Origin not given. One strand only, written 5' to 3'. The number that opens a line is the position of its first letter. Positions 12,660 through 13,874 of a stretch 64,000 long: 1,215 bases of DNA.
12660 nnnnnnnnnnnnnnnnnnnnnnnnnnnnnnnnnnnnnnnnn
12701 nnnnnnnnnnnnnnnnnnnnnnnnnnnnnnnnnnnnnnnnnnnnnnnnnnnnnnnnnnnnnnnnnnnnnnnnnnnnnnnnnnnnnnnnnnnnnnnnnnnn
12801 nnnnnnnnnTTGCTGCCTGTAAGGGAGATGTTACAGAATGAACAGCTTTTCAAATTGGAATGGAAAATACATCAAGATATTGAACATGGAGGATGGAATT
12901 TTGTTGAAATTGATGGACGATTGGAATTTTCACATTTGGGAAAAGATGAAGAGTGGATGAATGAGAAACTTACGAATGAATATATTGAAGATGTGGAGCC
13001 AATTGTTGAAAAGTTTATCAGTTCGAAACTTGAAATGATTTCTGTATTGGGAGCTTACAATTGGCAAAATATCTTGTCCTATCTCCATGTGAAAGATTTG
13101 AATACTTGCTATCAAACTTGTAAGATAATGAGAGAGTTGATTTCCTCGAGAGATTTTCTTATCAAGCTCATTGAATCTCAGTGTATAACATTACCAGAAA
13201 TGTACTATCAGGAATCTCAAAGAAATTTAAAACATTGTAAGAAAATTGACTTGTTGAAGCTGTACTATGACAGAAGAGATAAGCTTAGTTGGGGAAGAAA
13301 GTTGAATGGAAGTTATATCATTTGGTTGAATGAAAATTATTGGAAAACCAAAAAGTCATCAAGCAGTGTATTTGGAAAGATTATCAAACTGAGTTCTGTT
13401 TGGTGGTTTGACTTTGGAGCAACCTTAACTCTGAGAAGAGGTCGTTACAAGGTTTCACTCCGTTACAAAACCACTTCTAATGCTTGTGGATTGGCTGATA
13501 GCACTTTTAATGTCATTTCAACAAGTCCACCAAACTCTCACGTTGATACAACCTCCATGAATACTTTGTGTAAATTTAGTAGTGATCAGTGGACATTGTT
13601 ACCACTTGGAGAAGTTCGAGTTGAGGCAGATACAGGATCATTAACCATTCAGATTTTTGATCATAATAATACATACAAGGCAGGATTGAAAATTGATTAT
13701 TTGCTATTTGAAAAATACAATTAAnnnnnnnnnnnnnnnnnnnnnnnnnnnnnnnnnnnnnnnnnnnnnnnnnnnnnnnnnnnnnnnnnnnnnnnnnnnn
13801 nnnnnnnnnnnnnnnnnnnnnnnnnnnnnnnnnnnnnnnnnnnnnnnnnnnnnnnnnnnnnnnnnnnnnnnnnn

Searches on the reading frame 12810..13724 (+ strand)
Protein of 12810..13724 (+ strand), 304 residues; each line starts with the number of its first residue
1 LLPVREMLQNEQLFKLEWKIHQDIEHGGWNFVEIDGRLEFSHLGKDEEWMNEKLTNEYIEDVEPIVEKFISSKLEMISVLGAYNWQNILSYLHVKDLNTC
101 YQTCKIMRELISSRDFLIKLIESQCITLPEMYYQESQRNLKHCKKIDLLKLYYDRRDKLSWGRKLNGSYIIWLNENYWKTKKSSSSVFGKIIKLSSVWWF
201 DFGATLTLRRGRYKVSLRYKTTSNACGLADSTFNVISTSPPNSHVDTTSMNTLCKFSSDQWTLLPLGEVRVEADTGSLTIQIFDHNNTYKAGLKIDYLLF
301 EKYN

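Call 69: search_protein_families(library=pfam, proteins=[window:12810-13724:+], max_evalue=0.001)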
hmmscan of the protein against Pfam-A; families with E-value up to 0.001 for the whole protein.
window:12810-13724:+ (304 aa): 3 families
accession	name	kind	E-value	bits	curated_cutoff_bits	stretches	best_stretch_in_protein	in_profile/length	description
PF14299.13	PP2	-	2.3e-12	47.6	25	1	170-296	13-142/148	Phloem protein 2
PF12937.12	F-box-like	-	7.4e-05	22.9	24.3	1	87-114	11-38/47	F-box-like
PF00646.38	F-box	-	0.00018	21.7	20.5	1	85-118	9-42/43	F-box domain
